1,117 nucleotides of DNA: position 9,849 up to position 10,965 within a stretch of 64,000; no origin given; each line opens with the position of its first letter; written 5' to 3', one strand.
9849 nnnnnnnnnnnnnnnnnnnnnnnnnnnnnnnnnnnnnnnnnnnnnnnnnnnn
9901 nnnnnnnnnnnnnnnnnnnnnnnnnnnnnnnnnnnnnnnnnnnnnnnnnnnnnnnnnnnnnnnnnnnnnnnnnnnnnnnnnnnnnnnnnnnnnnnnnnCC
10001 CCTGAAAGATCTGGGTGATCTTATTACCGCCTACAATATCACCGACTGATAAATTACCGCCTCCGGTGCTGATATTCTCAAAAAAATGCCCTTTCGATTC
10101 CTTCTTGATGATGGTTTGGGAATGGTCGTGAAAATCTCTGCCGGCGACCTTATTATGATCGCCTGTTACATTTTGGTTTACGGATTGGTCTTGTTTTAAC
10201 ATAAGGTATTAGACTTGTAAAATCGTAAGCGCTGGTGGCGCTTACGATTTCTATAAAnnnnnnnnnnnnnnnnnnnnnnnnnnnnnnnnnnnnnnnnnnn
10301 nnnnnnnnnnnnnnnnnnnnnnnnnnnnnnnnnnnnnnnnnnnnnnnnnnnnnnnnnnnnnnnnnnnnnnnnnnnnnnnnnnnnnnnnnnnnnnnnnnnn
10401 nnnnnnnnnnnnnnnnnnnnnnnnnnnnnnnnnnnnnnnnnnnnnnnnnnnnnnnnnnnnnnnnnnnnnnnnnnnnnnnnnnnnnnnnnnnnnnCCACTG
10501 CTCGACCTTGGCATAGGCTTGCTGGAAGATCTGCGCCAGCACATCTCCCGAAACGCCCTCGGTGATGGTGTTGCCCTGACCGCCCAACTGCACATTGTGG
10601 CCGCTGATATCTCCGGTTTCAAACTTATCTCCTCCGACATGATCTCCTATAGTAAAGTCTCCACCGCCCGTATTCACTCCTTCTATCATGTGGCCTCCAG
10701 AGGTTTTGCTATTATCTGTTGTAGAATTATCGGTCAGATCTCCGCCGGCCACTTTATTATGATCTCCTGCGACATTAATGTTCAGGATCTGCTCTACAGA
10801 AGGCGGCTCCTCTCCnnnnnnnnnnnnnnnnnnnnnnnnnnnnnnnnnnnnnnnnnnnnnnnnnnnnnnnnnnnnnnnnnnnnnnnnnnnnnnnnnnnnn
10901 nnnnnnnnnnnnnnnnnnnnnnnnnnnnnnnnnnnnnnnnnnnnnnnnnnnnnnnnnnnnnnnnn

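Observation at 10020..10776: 51-residue Gly/Asp/Asn-rich motif shared by the caspase C-terminal region and the extreme N-terminus of the NACHT-WD40 protein (candidate templating or recruitment motif)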

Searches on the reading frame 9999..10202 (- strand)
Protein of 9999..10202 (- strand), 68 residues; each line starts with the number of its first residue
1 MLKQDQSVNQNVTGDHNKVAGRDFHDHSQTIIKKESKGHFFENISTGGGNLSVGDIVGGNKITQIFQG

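Call 17: find_homologous_proteins(query=A2, max_evalue=0.01)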
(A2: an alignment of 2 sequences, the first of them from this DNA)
Query A2 (2 sequences): 1 candidates shared short words with the query, none scored E <= 0.01.

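Call 59: search_protein_representatives(alignment_id=A4)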
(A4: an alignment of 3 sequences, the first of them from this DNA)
Query: 3 sequences, 71 profile positions. Proteins with E-value up to 0.001 (for the whole library): 2; up to 1e-10: 1; up to 1e-30: 0. The best 2 are listed.
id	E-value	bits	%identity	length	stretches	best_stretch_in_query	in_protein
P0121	5.0e-29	116.4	-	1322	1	4-71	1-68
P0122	9.5e-05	38.7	-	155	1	1-61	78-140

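Call 61: find_encoding_contigs(protein=P0121, flank=3000, max_places=3)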
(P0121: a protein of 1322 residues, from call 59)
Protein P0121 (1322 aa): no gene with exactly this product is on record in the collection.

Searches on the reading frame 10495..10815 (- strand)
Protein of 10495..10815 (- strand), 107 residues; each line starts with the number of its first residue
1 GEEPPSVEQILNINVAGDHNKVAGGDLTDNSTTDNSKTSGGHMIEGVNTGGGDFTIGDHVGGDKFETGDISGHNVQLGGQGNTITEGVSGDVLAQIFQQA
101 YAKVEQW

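Call 87: search_solved_structures(query=window:10495-10815:-, max_evalue=5)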
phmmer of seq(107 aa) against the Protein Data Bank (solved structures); distinct sequences matched with E-value up to 5: 2.
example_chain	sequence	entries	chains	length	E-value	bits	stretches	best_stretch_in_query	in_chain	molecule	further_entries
8yvc_X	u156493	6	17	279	0.82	13.3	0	31-71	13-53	Carboxysome assembly protein CsoS2B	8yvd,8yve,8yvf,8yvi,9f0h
2yh5_A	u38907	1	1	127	0.98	13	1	60-106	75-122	DAPX PROTEIN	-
